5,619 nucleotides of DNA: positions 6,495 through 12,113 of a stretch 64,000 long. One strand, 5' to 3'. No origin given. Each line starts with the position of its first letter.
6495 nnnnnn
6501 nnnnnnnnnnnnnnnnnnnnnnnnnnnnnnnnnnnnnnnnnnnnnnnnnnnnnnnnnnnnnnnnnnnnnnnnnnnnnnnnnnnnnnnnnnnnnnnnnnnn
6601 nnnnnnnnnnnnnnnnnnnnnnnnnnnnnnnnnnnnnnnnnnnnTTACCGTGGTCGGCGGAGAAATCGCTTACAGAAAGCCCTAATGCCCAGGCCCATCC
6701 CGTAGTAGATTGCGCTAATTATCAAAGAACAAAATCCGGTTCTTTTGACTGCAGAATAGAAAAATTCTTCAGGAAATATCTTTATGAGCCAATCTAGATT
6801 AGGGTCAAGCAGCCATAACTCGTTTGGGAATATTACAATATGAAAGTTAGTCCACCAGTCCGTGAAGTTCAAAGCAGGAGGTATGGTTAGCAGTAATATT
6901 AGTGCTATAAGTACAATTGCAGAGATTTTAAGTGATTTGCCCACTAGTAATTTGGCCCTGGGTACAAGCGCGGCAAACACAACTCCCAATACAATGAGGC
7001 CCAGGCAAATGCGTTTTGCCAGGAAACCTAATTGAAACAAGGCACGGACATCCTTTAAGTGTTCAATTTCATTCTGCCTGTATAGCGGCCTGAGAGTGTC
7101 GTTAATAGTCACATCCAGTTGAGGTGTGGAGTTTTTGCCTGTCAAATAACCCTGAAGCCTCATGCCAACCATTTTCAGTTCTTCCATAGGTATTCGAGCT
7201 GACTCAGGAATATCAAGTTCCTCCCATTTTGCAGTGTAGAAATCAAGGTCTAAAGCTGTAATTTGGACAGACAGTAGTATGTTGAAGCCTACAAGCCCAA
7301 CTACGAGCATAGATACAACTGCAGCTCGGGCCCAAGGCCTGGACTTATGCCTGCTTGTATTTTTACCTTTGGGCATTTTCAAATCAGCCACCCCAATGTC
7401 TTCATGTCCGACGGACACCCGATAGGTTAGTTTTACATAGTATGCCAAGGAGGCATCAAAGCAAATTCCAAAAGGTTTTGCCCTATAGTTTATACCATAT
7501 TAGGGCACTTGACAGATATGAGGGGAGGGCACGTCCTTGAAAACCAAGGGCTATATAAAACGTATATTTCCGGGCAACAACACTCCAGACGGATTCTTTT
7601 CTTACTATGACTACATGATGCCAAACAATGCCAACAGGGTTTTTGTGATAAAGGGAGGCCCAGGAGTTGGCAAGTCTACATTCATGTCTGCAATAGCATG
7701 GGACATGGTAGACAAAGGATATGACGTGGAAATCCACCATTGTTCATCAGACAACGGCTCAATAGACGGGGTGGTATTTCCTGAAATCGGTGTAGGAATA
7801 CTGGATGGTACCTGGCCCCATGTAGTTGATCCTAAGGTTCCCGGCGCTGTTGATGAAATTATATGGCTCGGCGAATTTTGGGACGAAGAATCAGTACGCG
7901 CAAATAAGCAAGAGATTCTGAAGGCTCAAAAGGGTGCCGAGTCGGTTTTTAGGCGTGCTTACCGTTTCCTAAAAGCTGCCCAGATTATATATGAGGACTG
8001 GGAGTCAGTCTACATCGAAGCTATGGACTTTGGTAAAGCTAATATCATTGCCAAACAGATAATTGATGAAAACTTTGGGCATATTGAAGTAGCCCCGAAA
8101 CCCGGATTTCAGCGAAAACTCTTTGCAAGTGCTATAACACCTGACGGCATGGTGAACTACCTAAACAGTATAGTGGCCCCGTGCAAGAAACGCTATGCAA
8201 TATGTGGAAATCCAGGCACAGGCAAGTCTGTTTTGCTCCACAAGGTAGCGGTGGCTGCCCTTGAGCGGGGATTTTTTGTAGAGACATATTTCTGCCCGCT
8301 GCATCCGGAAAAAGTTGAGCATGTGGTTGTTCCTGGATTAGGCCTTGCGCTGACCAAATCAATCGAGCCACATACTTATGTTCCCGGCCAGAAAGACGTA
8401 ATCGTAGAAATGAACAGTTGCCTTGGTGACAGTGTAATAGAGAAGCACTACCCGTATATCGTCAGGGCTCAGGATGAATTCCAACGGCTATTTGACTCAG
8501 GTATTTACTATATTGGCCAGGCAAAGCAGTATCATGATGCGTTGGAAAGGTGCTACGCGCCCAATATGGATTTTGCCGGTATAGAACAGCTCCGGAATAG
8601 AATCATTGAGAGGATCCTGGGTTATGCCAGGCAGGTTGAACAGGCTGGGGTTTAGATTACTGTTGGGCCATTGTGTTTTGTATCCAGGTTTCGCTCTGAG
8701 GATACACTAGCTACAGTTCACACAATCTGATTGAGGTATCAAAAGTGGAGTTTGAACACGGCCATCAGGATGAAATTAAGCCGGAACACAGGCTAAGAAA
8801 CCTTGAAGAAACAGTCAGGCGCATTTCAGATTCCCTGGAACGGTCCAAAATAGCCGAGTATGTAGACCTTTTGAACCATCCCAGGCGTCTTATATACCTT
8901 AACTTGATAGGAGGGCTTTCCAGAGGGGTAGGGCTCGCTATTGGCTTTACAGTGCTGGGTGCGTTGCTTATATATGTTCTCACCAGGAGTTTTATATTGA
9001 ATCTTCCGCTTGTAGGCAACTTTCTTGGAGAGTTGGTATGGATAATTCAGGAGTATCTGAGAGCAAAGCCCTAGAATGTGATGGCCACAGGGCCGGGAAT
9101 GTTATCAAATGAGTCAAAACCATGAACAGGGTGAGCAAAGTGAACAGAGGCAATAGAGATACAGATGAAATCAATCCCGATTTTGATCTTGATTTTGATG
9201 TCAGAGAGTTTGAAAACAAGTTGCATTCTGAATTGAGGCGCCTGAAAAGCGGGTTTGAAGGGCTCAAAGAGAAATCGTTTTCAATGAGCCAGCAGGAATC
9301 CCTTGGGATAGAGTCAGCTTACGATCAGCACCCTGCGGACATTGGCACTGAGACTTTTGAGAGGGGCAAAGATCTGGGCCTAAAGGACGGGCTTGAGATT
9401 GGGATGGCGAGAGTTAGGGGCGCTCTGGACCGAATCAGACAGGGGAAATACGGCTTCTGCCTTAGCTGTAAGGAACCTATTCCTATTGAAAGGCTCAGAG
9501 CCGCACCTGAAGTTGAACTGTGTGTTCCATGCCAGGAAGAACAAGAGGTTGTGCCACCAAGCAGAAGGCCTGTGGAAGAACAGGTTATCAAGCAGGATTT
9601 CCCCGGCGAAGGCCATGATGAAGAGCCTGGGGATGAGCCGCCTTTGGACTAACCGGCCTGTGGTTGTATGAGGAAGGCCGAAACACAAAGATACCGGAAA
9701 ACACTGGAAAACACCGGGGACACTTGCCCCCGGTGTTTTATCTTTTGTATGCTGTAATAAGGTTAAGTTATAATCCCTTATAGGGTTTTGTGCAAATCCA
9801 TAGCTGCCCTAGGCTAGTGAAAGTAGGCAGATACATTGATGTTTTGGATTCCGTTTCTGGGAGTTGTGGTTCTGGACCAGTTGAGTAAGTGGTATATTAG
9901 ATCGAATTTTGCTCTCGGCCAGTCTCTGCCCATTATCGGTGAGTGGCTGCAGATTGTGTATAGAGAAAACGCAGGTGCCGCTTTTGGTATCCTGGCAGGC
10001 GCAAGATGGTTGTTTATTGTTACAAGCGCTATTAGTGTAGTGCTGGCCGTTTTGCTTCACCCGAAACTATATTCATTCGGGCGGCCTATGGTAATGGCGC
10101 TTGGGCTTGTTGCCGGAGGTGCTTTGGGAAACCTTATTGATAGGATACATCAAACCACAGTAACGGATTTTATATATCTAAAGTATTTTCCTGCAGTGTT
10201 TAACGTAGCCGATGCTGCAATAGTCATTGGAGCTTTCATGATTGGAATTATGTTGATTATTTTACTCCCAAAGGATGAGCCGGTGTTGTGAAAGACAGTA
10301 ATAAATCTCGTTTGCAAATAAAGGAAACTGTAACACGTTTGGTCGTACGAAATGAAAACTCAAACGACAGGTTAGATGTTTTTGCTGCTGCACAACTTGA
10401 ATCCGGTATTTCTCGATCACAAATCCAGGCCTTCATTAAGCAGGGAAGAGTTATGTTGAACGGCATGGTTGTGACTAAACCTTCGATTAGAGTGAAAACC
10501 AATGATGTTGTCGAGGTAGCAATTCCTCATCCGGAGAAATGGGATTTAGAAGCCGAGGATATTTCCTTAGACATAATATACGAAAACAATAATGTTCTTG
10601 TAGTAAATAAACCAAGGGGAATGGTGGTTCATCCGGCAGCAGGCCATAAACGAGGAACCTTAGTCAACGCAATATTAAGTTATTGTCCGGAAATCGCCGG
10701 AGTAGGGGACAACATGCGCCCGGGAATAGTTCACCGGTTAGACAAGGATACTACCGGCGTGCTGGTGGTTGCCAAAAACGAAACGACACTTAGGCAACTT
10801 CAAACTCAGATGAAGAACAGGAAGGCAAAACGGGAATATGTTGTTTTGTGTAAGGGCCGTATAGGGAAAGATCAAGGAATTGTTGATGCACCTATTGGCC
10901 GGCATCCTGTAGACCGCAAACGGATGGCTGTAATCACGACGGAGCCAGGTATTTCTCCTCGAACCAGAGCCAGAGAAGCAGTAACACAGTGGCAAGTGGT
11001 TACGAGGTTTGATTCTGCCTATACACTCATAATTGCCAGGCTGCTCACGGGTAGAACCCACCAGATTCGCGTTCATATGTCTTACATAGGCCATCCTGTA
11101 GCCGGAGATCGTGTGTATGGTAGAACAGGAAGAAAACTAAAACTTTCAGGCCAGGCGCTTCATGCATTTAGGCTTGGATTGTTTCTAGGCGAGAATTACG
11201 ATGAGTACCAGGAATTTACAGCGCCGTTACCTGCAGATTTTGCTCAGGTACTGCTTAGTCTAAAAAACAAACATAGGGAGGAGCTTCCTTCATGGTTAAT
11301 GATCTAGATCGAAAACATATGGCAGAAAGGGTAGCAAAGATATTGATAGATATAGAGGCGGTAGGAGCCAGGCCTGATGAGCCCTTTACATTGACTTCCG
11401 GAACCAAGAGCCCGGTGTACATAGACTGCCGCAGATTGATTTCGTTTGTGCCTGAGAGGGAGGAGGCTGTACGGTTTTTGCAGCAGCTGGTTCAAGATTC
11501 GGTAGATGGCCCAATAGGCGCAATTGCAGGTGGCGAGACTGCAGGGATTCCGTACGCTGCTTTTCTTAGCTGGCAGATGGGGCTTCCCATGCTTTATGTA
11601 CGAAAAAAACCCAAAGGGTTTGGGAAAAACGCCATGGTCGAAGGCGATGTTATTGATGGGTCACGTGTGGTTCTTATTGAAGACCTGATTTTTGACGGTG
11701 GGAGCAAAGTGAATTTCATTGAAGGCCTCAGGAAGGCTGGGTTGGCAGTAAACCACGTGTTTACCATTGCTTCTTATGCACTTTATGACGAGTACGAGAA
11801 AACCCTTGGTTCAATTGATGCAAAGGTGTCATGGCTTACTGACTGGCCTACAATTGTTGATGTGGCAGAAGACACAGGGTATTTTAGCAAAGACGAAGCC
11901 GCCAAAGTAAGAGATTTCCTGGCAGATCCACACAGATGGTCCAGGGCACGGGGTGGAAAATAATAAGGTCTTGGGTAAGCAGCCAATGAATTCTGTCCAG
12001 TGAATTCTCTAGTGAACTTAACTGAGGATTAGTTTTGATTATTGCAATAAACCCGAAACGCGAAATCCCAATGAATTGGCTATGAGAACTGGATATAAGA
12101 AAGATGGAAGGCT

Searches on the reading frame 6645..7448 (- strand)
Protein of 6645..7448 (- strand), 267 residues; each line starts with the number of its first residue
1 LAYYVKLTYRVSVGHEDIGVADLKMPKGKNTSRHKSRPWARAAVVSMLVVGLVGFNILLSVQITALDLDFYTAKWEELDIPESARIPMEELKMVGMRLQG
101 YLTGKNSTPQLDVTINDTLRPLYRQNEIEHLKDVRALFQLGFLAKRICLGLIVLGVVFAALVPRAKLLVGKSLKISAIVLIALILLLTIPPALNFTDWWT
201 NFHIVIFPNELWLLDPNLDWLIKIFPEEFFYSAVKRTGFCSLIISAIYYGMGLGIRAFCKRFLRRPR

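Call 11: search_protein_families(library=pfam, proteins=[window:6645-7448:-])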
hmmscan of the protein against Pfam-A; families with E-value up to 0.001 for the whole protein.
window:6645-7448:- (267 aa): 1 family
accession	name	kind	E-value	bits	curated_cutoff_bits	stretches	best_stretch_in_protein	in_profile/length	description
PF07314.17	Lit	-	4.8e-33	115.1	24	1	49-230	4-176/176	Lipoprotein intramolecular transacylase Lit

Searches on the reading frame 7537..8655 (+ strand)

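Call 11: search_protein_families(library=pfam, proteins=[window:7537-8655:+])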
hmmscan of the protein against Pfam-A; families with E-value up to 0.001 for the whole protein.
window:7537-8655:+ (372 aa): 19 families
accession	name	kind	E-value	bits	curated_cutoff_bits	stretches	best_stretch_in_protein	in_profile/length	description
PF20720.3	nSTAND3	-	7.9e-10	39.1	27.2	1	31-69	15-51/155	Novel STAND NTPase 3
PF24883.2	NPHP3_N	-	6.1e-08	33.5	24.8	0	30-73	19-62/164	Nephrocystin 3, N-terminal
PF25199.1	nSTAND_NTPase5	-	2.7e-07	30.9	34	1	30-66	38-75/145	Novel STAND NTPase 5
PF03308.22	MeaB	-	4.3e-06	26.4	23.1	0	35-66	35-66/273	Methylmalonyl Co-A mutase-associated GTPase MeaB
PF10236.15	DAP3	-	4.8e-06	26.5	23.1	0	217-248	23-54/311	Mitochondrial ribosomal death-associated protein 3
PF03266.21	NTPase_1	-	5.4e-06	26.8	23.9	0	220-254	2-36/168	NTPase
PF13604.12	AAA_30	-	6.4e-06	26.5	27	0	32-65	17-50/191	AAA domain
PF13191.12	AAA_16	-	8e-06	26.9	32.6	0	208-252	15-60/167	AAA ATPase domain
PF05729.18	NACHT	-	8.6e-06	26.1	26.7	0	221-247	4-30/167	NACHT domain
PF00910.28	RNA_helicase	-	6.2e-05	23.9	21.5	0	37-60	2-25/105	RNA helicase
PF13245.12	AAA_19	-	6.7e-05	23.5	25.1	0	32-61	10-39/134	AAA domain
PF13555.12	AAA_29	-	7.4e-05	22.9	27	0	31-54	21-43/61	P-loop containing region of AAA domain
PF09848.15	SLFN-g3_helicase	-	8e-05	22.5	24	0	220-241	4-25/354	Schlafen group 3, DNA/RNA helicase domain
PF00004.35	AAA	-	0.00017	22.5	21.2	0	38-57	3-22/131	ATPase family associated with various cellular activities (AAA)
PF00005.33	ABC_tran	-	0.00018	22.6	25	0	32-56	10-34/137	ABC transporter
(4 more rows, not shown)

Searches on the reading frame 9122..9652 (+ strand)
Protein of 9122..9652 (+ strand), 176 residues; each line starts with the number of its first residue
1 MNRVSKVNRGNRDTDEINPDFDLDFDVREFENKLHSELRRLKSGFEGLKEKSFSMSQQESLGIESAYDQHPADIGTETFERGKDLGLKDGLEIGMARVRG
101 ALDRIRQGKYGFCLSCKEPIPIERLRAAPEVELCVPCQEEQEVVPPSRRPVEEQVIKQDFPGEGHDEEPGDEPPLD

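Call 11: search_protein_families(library=pfam, proteins=[window:9122-9652:+])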
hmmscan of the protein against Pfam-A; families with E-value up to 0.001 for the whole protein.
window:9122-9652:+ (176 aa): 1 family
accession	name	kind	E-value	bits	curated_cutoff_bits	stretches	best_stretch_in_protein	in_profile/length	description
PF01258.23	zf-dskA_traR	-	3.7e-12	46.5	24.9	1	108-142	1-35/36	Prokaryotic dksA/traR C4-type zinc finger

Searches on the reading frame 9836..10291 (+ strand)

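Call 11: search_protein_families(library=pfam, proteins=[window:9836-10291:+])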
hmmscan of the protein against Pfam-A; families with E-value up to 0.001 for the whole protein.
window:9836-10291:+ (151 aa): 1 family
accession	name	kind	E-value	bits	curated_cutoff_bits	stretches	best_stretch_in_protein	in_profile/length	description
PF01252.23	Peptidase_A8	-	2.9e-35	122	25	1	8-141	3-141/142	Signal peptidase (SPase) II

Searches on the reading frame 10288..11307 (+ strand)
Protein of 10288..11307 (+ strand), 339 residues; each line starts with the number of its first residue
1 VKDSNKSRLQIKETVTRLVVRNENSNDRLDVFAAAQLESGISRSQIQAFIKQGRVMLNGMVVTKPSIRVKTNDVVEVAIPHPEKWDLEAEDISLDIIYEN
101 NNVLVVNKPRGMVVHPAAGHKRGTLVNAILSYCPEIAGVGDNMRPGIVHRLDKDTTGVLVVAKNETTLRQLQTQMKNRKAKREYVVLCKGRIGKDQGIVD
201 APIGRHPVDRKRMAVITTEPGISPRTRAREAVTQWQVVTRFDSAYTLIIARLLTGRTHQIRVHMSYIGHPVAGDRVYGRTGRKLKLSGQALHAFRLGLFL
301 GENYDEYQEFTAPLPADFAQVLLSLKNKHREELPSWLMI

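Call 11: search_protein_families(library=pfam, proteins=[window:10288-11307:+])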
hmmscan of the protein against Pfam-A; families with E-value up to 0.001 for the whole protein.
window:10288-11307:+ (339 aa): 2 families
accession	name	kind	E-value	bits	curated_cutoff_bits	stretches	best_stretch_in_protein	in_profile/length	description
PF00849.27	PseudoU_synth_2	-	5.7e-31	108.2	26.8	1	102-265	1-151/152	RNA pseudouridylate synthase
PF01479.30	S4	-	1.3e-12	47.7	22.8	1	28-75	2-48/48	S4 domain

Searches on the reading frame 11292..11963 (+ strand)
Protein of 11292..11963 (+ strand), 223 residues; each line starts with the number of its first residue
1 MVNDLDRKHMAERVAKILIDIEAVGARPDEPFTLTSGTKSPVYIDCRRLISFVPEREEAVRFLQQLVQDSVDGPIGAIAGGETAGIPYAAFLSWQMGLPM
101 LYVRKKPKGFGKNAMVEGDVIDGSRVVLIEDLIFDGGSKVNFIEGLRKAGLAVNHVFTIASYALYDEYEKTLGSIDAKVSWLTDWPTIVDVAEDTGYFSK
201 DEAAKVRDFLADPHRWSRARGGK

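Call 11: search_protein_families(library=pfam, proteins=[window:11292-11963:+])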
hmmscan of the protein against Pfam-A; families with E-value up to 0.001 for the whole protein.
window:11292-11963:+ (223 aa): 1 family
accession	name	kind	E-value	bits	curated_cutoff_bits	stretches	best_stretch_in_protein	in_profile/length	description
PF00156.33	Pribosyltran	-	2.4e-06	27.4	26.3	1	61-174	17-133/158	Phosphoribosyl transferase domain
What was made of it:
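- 11292..11963 (+): Context: upstream phosphoribosyltransferase gene (pyrE-like). call 11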
